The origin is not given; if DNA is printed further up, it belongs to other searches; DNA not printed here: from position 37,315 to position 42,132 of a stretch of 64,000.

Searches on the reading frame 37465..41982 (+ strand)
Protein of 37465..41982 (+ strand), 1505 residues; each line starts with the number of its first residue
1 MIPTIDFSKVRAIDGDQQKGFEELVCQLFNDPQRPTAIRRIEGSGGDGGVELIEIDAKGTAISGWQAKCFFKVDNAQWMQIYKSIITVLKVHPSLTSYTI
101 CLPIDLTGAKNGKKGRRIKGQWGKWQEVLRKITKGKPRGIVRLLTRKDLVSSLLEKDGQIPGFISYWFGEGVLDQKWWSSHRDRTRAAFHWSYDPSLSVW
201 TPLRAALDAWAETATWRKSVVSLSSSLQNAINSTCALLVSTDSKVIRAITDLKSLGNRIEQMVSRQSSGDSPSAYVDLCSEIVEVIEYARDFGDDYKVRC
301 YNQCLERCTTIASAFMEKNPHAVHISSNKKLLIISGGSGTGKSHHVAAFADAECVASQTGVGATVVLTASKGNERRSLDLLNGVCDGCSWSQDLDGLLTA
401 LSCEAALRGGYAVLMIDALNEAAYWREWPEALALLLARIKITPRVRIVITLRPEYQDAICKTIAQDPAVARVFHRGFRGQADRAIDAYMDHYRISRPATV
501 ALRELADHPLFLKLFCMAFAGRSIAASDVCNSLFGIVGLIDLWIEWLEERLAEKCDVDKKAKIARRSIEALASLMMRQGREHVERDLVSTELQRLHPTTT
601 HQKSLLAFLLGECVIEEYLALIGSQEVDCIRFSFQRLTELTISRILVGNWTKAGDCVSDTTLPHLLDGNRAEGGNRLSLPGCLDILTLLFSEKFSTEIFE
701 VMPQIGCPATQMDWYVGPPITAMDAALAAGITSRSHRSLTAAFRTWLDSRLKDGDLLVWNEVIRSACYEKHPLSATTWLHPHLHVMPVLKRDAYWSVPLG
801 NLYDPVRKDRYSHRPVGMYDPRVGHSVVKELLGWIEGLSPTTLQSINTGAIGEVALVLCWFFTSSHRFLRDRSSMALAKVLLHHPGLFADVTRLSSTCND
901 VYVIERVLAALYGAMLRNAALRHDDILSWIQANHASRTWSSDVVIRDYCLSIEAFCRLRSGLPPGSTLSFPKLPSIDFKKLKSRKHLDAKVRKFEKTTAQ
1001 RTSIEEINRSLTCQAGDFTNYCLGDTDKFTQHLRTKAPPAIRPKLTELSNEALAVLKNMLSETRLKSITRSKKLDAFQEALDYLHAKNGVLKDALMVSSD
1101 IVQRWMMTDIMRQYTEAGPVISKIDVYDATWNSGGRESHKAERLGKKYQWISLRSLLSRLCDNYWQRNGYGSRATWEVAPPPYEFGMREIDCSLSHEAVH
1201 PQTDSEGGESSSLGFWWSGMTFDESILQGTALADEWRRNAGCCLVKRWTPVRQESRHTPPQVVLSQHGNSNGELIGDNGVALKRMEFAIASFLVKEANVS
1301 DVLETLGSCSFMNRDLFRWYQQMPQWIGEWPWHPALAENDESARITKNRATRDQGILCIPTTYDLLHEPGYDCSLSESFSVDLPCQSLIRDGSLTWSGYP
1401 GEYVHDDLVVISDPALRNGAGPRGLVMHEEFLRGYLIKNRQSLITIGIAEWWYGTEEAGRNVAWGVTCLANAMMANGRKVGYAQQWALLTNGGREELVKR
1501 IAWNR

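Call 3: search_protein_families(library=pfam, proteins=[window:37465-41982:+], max_evalue=1)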
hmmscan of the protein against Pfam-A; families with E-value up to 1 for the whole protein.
window:37465-41982:+ (1505 aa): 5 families
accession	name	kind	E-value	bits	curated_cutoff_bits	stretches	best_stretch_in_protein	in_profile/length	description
PF05729.18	NACHT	-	0.014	15.7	26.7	1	331-466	2-143/167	NACHT domain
PF24883.2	NPHP3_N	-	0.017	15.8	24.8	0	326-352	19-45/164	Nephrocystin 3, N-terminal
PF13401.12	AAA_22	-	0.047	14.4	27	1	327-448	3-119/130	AAA domain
PF13245.12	AAA_19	-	0.16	12.6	25.1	1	321-351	3-33/134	AAA domain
PF13191.12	AAA_16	-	0.24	12.3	32.6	0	329-354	24-49/167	AAA ATPase domain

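Call 4: search_protein_families(library=padloc, proteins=[window:37465-41982:+], max_evalue=1)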
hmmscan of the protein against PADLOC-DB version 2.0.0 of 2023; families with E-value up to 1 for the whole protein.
window:37465-41982:+ (1505 aa): 8 families
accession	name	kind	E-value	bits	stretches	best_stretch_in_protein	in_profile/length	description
PDLC02164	Avs2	-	8e-185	615.1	2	3-1042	2-1016/1504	-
PDLC02161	Avs2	-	1.2e-101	339.3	2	5-1022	1-997/1499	-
PDLC02162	Avs2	-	1.5e-95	319.5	2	5-952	3-910/1379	-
PDLC02166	Avs2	-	5.5e-75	250.8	2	4-1025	4-981/1498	-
PDLC02163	Avs2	-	6e-73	244.2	2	314-953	396-1011/1576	-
PDLC02165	Avs2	-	2.4e-68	229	2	302-1023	186-886/1375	-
PDLC04140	mad8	-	0.051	11.1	1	325-402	24-108/314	mads_8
PDLC01734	typeIV_RecD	-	0.064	9.5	1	317-379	342-399/763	RecD_0_IVD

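Call 5: search_protein_families(library=ncbifam, proteins=[window:37465-41982:+], max_evalue=1)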
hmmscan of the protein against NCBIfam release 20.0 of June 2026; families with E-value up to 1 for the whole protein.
window:37465-41982:+ (1505 aa): 3 families
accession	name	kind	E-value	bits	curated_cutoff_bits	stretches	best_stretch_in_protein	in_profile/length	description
NF041813.1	Avs2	equivalog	1.3e-111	374.6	1000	2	302-1043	138-846/1317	AVAST type 2 anti-phage system protein Avs2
TIGR01448.2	helicase_RecD2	equivalog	0.018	13.2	500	1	310-351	312-353/713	SF1B family DNA helicase RecD2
TIGR01447.1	recD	equivalog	0.12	10.9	310.15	1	311-349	144-183/597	exodeoxyribonuclease V subunit alpha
